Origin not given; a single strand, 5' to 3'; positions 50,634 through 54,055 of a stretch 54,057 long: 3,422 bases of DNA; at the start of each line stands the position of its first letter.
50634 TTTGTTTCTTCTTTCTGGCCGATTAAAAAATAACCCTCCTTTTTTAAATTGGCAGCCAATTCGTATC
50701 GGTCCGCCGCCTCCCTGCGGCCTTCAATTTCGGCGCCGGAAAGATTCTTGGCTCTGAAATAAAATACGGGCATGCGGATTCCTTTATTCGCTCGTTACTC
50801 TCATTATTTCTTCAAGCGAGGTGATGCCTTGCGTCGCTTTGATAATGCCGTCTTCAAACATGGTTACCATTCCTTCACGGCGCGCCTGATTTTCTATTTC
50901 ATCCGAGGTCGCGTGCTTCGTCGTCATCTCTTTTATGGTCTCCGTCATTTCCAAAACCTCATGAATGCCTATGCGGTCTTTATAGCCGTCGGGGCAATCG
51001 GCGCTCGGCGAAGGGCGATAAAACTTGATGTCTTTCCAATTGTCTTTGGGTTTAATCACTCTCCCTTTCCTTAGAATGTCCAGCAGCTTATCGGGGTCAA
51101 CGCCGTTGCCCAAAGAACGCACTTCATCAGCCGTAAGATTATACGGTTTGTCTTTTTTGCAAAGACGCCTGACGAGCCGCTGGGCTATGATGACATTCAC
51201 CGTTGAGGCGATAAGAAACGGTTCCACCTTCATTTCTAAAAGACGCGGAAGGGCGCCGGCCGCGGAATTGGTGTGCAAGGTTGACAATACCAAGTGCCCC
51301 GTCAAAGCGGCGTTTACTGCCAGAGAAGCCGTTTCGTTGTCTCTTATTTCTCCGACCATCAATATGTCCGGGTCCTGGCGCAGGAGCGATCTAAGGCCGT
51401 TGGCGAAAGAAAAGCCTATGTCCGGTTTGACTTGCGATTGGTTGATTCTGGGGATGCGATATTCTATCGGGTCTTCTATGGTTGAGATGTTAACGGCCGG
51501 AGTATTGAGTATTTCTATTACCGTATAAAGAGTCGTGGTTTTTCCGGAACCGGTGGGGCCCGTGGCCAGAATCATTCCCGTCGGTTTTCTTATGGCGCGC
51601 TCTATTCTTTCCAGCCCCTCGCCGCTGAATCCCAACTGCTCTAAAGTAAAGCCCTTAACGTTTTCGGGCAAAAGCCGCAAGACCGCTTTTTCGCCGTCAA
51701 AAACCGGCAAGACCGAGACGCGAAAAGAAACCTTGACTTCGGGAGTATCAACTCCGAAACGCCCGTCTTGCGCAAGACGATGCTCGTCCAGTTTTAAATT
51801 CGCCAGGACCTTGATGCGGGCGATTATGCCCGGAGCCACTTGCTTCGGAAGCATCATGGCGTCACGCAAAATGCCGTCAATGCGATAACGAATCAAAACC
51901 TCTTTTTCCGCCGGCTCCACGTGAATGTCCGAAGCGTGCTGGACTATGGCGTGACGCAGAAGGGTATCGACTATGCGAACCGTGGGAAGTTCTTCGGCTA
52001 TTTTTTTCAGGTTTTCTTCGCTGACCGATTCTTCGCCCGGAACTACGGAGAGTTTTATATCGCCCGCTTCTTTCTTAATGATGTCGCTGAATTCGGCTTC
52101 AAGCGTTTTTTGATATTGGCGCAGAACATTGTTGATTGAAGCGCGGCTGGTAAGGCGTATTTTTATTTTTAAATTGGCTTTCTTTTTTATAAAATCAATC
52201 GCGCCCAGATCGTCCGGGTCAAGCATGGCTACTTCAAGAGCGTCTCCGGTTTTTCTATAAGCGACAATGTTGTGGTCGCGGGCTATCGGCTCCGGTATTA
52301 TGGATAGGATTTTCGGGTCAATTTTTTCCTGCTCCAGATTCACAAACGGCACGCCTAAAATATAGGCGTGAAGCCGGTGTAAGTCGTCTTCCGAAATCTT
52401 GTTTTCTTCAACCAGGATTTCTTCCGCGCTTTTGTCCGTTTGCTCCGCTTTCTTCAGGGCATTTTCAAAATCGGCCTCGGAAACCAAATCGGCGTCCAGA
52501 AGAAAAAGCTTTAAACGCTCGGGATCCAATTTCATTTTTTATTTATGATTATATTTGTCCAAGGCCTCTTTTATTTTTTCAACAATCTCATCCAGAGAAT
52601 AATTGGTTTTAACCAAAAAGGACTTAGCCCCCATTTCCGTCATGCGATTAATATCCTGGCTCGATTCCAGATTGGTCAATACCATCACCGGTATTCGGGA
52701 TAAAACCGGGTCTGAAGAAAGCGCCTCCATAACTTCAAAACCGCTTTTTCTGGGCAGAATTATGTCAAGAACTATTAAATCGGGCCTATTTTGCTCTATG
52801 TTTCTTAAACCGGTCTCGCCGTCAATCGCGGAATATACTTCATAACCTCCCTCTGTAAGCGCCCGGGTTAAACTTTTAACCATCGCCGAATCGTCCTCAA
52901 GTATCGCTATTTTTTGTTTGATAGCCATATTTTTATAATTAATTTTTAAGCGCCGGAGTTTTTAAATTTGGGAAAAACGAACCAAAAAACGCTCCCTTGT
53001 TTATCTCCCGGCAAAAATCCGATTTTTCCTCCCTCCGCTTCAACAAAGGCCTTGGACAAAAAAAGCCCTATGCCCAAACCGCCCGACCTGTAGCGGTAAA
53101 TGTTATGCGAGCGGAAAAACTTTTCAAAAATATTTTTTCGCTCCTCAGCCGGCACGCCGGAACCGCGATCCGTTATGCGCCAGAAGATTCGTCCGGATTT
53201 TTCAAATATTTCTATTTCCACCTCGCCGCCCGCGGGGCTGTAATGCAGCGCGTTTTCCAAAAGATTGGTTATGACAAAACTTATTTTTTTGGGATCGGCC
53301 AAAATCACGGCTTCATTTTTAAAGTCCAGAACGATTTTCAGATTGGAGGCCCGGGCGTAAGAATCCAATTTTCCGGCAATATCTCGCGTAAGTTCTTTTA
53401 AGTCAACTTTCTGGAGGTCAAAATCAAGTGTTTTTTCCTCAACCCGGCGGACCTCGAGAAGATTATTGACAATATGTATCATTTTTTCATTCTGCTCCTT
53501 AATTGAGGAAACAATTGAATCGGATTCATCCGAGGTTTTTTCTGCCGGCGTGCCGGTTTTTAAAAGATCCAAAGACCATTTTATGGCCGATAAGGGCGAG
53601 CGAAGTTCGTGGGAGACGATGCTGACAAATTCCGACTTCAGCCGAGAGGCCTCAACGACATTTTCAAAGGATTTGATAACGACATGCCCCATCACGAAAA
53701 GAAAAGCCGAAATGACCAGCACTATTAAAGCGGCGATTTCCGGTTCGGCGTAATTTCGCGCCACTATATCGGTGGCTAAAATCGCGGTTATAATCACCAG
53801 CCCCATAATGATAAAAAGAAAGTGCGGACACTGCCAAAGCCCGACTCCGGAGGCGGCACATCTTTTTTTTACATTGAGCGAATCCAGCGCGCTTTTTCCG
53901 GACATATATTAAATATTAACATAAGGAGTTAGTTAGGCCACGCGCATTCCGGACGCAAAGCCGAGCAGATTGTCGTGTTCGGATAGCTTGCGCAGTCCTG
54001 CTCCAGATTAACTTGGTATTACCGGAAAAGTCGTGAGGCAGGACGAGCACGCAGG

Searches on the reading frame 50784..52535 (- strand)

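Call 97: search_protein_families(library=pfam, proteins=[window:50784-52535:-], max_evalue=0.00001)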
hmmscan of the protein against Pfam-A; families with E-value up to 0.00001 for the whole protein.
window:50784-52535:- (583 aa): 2 families
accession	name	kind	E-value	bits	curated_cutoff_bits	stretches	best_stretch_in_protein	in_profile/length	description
PF00437.27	T2SSE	-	6.2e-122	407.3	24.9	1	181-579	4-370/370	Type II/IV secretion system protein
PF05157.20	MshEN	-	1.2e-16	60.9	23.1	1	60-146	1-88/90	MshEN domain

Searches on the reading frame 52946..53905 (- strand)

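Call 97: search_protein_families(library=pfam, proteins=[window:52946-53905:-], max_evalue=0.00001)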
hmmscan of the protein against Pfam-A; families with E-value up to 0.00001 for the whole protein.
window:52946-53905:- (319 aa): 2 families
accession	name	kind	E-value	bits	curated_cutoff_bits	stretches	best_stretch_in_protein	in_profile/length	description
PF02518.31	HATPase_c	-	7.9e-21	75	26.4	1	204-313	2-109/111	Histidine kinase-, DNA gyrase B-, and HSP90-like ATPase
PF00512.31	HisKA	-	2.9e-14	53.3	26.9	1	90-157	2-65/66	His Kinase A (phospho-acceptor) domain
